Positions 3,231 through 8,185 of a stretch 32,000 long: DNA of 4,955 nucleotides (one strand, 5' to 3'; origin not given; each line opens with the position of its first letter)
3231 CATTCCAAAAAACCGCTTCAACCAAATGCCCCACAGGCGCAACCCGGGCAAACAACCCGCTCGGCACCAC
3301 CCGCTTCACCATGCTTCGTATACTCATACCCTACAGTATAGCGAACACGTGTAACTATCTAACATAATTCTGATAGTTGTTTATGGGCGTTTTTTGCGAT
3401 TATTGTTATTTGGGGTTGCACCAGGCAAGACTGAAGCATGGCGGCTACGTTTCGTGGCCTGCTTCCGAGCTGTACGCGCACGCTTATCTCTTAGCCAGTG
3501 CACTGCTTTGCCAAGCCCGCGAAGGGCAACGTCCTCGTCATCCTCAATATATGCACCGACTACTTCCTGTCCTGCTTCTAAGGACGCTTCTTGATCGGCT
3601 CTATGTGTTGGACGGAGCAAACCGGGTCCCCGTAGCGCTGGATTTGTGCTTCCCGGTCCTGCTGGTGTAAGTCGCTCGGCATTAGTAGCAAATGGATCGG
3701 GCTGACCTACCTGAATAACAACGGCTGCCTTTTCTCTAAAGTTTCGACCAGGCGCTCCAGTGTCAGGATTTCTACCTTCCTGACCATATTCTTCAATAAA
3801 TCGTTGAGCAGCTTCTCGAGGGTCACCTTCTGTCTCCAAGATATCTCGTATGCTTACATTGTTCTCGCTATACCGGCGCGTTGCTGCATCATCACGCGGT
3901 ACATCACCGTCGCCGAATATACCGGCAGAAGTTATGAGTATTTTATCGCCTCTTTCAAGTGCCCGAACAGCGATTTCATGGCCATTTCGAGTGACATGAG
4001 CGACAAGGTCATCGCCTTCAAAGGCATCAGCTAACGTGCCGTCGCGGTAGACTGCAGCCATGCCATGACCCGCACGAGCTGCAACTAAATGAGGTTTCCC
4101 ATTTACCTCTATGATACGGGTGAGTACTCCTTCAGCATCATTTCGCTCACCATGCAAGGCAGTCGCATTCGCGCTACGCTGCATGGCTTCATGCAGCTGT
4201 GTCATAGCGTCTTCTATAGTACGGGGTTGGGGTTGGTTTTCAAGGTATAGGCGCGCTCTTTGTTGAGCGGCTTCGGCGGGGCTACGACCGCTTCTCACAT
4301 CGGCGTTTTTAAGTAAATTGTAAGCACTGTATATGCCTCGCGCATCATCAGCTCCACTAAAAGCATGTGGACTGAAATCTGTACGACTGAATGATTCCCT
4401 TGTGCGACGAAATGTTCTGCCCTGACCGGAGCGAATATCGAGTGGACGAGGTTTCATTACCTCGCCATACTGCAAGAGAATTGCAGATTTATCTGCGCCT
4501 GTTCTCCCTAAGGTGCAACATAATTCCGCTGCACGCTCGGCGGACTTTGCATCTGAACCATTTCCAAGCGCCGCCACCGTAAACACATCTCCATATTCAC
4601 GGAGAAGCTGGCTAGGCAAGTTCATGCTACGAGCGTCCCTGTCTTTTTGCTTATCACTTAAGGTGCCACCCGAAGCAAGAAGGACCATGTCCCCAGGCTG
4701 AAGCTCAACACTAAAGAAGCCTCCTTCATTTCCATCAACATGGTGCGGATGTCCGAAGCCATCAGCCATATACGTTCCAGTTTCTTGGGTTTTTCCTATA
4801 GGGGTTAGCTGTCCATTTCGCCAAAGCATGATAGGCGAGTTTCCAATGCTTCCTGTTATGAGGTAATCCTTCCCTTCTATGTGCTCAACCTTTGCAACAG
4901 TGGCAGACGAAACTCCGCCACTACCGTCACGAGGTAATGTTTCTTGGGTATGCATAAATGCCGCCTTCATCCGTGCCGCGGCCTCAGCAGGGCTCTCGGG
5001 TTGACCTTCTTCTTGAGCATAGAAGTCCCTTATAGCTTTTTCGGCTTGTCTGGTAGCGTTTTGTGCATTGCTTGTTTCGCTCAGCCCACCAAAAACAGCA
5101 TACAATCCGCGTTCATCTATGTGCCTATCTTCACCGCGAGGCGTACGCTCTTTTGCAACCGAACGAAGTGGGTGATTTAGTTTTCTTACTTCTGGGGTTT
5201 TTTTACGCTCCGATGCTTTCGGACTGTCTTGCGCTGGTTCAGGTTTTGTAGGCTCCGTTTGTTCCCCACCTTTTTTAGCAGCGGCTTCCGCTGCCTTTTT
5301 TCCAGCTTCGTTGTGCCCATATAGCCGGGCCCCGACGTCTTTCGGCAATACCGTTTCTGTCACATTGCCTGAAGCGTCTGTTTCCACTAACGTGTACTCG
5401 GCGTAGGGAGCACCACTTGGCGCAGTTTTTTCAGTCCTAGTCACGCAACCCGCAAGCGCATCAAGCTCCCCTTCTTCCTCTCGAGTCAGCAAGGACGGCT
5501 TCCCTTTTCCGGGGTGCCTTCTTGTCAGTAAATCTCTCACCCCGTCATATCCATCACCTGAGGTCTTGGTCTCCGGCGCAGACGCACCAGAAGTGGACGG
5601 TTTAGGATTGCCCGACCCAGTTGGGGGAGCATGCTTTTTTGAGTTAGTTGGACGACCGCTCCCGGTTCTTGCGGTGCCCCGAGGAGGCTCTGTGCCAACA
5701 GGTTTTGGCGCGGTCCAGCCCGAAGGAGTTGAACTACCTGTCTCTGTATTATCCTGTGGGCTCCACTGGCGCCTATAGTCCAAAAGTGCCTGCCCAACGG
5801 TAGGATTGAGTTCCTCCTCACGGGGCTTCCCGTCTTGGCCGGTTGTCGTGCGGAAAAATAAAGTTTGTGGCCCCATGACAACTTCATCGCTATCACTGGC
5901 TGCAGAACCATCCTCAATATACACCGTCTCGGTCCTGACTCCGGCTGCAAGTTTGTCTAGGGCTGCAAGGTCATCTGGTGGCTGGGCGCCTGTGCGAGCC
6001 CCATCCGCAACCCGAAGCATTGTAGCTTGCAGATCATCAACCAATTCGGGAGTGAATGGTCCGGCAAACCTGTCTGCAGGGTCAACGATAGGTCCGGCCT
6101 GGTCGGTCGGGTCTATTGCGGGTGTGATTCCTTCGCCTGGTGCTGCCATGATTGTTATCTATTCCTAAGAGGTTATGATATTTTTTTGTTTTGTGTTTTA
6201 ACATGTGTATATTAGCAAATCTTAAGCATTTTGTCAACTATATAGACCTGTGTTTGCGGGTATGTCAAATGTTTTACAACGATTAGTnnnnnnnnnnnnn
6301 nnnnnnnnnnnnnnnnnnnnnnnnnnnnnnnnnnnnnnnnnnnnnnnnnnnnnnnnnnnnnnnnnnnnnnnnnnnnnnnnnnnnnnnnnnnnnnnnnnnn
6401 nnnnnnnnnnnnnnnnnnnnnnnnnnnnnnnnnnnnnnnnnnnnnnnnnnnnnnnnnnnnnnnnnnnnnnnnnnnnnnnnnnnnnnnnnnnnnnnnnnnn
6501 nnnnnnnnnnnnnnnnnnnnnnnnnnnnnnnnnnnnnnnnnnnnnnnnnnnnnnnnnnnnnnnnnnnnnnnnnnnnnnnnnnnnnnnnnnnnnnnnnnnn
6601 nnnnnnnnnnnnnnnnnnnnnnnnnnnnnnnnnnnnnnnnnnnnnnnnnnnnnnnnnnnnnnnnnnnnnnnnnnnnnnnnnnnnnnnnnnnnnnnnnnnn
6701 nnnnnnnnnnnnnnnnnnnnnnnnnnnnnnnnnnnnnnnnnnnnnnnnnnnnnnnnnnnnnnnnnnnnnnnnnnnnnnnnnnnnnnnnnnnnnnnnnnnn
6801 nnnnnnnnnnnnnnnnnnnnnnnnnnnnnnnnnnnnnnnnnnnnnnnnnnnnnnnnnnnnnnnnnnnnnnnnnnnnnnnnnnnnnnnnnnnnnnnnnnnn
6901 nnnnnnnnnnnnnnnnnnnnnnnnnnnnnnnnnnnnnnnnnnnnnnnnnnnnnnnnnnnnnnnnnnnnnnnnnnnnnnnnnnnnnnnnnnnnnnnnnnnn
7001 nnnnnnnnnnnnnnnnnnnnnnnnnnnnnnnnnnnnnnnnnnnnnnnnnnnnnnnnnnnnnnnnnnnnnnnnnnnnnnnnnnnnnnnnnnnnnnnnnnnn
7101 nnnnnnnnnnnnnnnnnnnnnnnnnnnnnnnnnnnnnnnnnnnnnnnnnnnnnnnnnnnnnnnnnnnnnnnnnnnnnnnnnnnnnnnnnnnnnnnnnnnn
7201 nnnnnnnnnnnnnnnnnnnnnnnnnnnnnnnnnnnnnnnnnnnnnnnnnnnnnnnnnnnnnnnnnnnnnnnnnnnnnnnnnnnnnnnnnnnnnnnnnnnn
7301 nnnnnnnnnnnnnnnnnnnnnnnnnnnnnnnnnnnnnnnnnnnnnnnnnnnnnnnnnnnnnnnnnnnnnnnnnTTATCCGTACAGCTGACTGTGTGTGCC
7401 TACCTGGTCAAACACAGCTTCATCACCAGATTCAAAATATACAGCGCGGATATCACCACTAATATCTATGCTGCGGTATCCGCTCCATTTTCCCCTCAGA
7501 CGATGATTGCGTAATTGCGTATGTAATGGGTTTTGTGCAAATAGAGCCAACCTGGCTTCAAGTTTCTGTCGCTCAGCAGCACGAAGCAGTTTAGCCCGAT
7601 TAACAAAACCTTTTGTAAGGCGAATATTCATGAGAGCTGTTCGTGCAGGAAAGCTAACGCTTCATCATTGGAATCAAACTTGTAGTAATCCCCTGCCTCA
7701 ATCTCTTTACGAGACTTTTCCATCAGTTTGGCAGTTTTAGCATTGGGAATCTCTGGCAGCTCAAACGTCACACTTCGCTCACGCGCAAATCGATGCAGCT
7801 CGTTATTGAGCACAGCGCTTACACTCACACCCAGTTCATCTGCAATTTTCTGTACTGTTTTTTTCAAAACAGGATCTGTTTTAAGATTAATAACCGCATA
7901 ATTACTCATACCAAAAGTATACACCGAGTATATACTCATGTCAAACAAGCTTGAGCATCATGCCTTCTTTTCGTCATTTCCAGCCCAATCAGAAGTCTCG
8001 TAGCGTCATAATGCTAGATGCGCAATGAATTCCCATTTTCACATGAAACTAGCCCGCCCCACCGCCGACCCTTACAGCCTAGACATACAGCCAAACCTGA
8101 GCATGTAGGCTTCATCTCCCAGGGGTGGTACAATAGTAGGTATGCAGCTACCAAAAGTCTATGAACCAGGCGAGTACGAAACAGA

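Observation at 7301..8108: Toxin-antitoxin cassette inserted at the 3' end of tsaD and bracketed by a 73-bp duplication of that gene end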

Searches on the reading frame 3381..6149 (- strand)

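Call 4: search_protein_families(library=pfam, proteins=[window:3381-6149:-], max_evalue=0.01)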
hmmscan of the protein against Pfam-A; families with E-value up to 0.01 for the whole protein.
window:3381-6149:- (922 aa): 1 family
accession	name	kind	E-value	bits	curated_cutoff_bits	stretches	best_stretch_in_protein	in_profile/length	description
PF13672.11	PP2C_2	-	0.00095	19.2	24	0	626-713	48-134/209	Protein phosphatase 2C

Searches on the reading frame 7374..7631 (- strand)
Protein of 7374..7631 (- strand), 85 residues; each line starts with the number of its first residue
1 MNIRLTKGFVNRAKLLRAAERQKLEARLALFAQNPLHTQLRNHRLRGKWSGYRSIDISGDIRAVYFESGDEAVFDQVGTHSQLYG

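Call 4: search_protein_families(library=pfam, proteins=[window:7374-7631:-], max_evalue=0.01)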
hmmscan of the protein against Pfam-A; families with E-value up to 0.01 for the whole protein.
window:7374-7631:- (85 aa): 2 families
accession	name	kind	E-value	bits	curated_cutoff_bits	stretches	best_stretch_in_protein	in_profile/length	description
PF15738.11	YafQ_toxin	-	3.5e-11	43.7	30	1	7-84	7-87/88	Bacterial toxin of type II toxin-antitoxin system, YafQ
PF05016.21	ParE_toxin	-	0.0028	18.6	23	1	21-84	29-89/89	ParE toxin of type II toxin-antitoxin system, parDE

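Call 15: find_encoding_contigs(protein=window:7374-7631:-, flank=6000, max_places=10)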
Protein window:7374-7631:- (85 aa): no gene with exactly this product is on record in the collection.

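Call 17: find_homologous_proteins(query=window:7374-7631:-)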
Query window:7374-7631:- (85 aa): 16 proteins with E <= 0.001 among 18 candidates.
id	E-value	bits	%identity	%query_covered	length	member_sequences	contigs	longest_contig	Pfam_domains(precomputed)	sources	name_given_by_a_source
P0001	7.5e-43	162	88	100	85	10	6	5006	PF15738.12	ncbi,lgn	-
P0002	7.3e-28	114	75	84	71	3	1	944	PF15738.12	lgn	-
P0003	1.8e-23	100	56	100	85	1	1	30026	PF15738.12,PF05016.22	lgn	-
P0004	4.5e-22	96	55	100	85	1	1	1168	PF15738.12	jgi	jgi:addiction module RelE/StbE family toxin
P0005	2.1e-21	93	55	100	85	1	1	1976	PF15738.12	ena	-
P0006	8.6e-19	85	54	99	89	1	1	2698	PF15738.12,PF05016.22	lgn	-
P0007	1.9e-17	81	49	100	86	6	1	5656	PF15738.12,PF05016.22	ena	-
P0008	2.7e-17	80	49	100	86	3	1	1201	PF15738.12,PF05016.22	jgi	-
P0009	2.7e-17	80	49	100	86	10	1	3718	PF15738.12,PF05016.22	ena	-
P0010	1.3e-13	69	50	100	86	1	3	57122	PF15738.12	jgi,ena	-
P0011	6.8e-13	66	46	100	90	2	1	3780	PF15738.12,PF05016.22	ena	-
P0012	2.2e-12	65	44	100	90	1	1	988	PF15738.12,PF05016.22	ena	-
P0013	4.9e-12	64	44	100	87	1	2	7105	PF15738.12,PF05016.22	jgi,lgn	jgi:addiction module RelE/StbE family toxin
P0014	6.3e-11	60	43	100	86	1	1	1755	PF15738.12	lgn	-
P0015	6.4e-9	54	43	100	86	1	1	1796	PF15738.12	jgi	jgi:addiction module RelE/StbE family toxin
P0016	6.7e-8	50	38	100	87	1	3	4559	PF15738.12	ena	-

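Call 18: find_encoding_contigs(protein=P0001, flank=6000, max_places=10)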
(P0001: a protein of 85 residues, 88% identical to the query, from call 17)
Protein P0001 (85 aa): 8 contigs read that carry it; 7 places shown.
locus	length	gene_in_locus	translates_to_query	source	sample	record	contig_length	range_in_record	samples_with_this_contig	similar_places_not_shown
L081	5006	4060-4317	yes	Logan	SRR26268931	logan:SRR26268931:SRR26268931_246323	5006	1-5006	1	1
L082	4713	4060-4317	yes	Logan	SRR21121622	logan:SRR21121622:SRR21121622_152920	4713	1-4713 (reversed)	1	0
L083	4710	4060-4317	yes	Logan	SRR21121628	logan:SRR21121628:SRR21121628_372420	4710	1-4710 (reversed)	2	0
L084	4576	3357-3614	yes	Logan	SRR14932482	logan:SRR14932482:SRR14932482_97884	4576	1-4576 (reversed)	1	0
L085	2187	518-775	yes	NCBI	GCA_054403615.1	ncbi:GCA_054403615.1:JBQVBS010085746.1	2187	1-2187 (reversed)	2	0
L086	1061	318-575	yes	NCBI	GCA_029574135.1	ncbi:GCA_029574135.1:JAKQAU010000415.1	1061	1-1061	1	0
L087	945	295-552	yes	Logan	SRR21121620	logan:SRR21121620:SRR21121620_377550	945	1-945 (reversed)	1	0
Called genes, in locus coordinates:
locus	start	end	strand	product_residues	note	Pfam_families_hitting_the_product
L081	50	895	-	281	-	PF13560:HTH_31, PF01381:HTH_3, PF13443:HTH_26 (weak), PF00702:Hydrolase, PF13419:HAD_2 (weak)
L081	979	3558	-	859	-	PF00133:tRNA-synt_1, PF09334:tRNA-synt_1g, PF13603:tRNA-synt_1_2, PF08264:Anticodon_1, PF10458:Val_tRNA-synt_C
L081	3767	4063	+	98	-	PF04221:RelB (weak)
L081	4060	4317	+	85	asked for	PF15738:YafQ_toxin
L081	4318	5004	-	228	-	?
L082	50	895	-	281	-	PF13560:HTH_31, PF01381:HTH_3, PF13443:HTH_26 (weak), PF00702:Hydrolase, PF13419:HAD_2 (weak)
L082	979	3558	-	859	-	PF00133:tRNA-synt_1, PF09334:tRNA-synt_1g, PF13603:tRNA-synt_1_2, PF08264:Anticodon_1, PF10458:Val_tRNA-synt_C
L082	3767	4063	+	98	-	PF04221:RelB (weak)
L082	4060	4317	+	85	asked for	PF15738:YafQ_toxin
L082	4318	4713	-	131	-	?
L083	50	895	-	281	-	PF13560:HTH_31, PF01381:HTH_3, PF13443:HTH_26 (weak), PF00702:Hydrolase, PF13419:HAD_2 (weak)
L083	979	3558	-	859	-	PF00133:tRNA-synt_1, PF09334:tRNA-synt_1g, PF13603:tRNA-synt_1_2, PF08264:Anticodon_1, PF10458:Val_tRNA-synt_C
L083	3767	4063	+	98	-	PF04221:RelB (weak)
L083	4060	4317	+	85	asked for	PF15738:YafQ_toxin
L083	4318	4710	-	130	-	?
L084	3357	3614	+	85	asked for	PF15738:YafQ_toxin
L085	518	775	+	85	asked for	PF15738:YafQ_toxin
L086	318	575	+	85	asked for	PF15738:YafQ_toxin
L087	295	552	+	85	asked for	PF15738:YafQ_toxin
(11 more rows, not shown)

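Call 19: find_encoding_contigs(protein=P0003, flank=6000, max_places=6)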
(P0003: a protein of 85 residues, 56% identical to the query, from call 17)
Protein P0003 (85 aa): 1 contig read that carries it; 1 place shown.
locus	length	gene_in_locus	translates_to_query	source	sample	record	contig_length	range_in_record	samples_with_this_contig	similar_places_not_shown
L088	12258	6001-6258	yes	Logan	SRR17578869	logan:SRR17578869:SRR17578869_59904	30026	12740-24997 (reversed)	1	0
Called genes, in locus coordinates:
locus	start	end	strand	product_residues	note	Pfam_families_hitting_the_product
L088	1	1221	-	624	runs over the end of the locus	PF00753:Lactamase_B, PF12706:Lactamase_B_2, PF22505:RNase_J_b_CASP, PF17770:RNase_J_C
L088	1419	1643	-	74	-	PF03840:SecG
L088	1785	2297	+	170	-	-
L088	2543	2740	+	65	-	-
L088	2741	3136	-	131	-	PF22296:bAvd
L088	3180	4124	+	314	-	PF00078:RVT_1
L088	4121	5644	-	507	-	PF01676:Metalloenzyme, PF06415:iPGM_N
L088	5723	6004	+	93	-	PF04221:RelB (weak)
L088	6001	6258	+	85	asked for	PF05016:ParE_toxin, PF15738:YafQ_toxin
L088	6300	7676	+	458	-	PF04932:Wzy_C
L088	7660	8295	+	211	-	-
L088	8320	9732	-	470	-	PF04015:DUF362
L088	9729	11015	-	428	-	PF27533:CapK_C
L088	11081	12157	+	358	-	PF13439:Glyco_transf_4, PF00534:Glycos_transf_1, PF13692:Glyco_trans_1_4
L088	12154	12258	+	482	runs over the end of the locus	PF01522:Polysacc_deac_1 (weak), PF10096:DUF2334, PF13489:Methyltransf_23, PF08241:Methyltransf_11, PF08242:Methyltransf_12, PF13649:Methyltransf_25, PF13847:Methyltransf_31 (weak)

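Call 47: find_related_loci(query=window:7374-7631:-, collection=viral_contigs, flank=5000)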
Query window:7374-7631:- (85 aa) in viral_contigs; peptide patterns used: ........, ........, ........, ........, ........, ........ (x = any residue, [..] = any of these).
20 stretches matched a pattern, but none encodes a relative of the query by tblastn (E <= 1e-3).

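Call 61: search_solved_structures(query=window:7374-7631:-, max_evalue=0.01, show_alignments=1)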
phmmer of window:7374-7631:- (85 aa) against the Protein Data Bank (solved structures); distinct sequences matched with E-value up to 0.01: 8.
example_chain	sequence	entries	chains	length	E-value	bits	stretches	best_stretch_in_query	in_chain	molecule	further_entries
4ls4_A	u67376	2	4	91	8.1e-09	39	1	25-84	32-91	Uncharacterized protein, Toxin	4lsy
4ltt_A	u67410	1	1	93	1e-08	38.7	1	25-84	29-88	Uncharacterized protein, toxin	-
1z8m_A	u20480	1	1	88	1e-08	38.7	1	25-84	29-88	conserved hypothetical protein HP0894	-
4ml2_A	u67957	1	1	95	1.5e-05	28.6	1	17-85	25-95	mRNA interferase YafQ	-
4q2u_B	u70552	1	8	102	1.8e-05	28.4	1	17-85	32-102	mRNA interferase YafQ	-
4ml0_B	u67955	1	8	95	9e-05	26.1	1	17-85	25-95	Predicted toxin of the YafQ-DinJ toxin-antitoxin system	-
4mmg_A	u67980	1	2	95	0.00021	25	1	17-85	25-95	mRNA interferase YafQ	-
4mmj_A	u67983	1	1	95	0.0012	22.5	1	17-85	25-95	Addiction module toxin, RelE/StbE family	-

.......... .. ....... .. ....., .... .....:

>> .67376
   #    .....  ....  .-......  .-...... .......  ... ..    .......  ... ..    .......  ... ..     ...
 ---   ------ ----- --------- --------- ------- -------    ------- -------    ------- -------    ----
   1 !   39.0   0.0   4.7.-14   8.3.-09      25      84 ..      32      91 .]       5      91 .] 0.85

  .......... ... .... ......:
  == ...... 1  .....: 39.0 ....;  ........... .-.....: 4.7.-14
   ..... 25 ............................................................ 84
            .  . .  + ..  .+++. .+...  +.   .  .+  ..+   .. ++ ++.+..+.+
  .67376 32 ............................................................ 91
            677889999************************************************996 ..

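Call 81: search_protein_families(library=ncbifam, proteins=[window:7374-7631:-], max_evalue=0.001)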
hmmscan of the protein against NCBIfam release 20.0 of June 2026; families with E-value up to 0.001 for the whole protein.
window:7374-7631:- (85 aa): 2 families
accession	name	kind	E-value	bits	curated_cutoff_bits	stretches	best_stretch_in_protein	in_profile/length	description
TIGR00053.1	TIGR00053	subfamily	3.7e-09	37.1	87.25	1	3-84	4-91/92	YafQ family addiction module toxin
TIGR02385.1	RelE_StbE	subfamily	7e-08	32.9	27.9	1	5-84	4-88/88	type II toxin-antitoxin system mRNA interferase toxin, RelE/StbE family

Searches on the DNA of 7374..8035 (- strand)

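Call 48: search_dna_similar(query=window:7374-8035:-, collection=plasmids, mode=distant, max_rows=10)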
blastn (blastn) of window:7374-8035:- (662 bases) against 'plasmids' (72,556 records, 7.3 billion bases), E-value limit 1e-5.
No match.

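Call 49: search_dna_similar(query=window:7374-8035:-, collection=phages, mode=distant, max_rows=10)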
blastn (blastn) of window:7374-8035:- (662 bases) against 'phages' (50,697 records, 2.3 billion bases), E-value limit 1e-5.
No match.
